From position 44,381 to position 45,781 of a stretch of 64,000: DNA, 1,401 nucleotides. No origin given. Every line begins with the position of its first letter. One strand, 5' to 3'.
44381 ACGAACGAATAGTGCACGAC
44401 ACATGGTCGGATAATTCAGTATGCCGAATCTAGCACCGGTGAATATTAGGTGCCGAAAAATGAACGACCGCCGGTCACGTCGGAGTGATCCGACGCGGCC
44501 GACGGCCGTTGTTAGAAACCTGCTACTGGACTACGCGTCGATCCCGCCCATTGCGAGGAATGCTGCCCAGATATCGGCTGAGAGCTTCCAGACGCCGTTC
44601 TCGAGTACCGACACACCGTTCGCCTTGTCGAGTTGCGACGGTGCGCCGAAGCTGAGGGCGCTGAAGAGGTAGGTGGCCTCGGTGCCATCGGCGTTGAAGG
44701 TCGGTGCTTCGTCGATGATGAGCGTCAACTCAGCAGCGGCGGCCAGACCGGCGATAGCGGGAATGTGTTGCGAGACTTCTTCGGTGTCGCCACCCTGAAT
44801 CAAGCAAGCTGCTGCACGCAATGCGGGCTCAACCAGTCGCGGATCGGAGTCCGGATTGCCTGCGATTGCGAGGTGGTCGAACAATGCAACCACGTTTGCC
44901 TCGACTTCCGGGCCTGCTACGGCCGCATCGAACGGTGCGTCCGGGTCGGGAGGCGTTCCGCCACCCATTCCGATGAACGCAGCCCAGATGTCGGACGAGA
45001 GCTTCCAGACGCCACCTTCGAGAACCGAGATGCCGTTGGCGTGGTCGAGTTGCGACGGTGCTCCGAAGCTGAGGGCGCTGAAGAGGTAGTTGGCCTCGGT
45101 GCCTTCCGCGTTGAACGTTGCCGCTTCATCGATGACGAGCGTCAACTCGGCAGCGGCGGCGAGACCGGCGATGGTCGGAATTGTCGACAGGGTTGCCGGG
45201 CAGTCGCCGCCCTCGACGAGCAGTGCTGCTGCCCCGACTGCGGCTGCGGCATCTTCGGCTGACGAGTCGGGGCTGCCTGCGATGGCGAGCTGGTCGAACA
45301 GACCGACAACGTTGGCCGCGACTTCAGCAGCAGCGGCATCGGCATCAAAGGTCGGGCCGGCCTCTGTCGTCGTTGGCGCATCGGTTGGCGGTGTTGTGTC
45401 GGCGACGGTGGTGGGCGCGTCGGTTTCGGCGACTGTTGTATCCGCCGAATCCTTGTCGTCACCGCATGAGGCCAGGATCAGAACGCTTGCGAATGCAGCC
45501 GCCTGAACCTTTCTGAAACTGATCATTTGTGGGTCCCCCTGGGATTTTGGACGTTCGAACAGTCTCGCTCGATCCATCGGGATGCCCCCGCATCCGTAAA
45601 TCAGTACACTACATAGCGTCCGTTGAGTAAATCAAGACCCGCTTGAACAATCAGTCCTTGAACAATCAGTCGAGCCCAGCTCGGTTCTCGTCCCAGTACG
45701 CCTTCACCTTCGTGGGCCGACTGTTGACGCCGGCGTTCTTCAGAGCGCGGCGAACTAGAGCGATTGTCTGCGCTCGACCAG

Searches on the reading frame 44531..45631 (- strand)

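Call 86: search_protein_families(library=pfam, proteins=[window:44531-45631:-], max_evalue=0.001)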
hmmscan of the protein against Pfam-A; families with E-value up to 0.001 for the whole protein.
window:44531-45631:- (366 aa): 0 families

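Call 99: search_protein_families(library=ncbifam, proteins=[window:44531-45631:-], max_evalue=0.01)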
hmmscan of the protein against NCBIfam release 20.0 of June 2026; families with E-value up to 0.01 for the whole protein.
window:44531-45631:- (366 aa): 1 family
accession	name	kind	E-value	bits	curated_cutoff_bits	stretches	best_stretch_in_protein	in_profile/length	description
NF053527.1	lipo_Cory_WKLS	subfamily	1.4e-06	28.3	105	0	44-214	4-148/166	WKL family lipoprotein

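Call 100: search_protein_families(library=phrogs, proteins=[window:44531-45631:-], max_evalue=0.001)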
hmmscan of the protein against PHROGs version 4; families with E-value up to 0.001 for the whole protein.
window:44531-45631:- (366 aa): 0 families
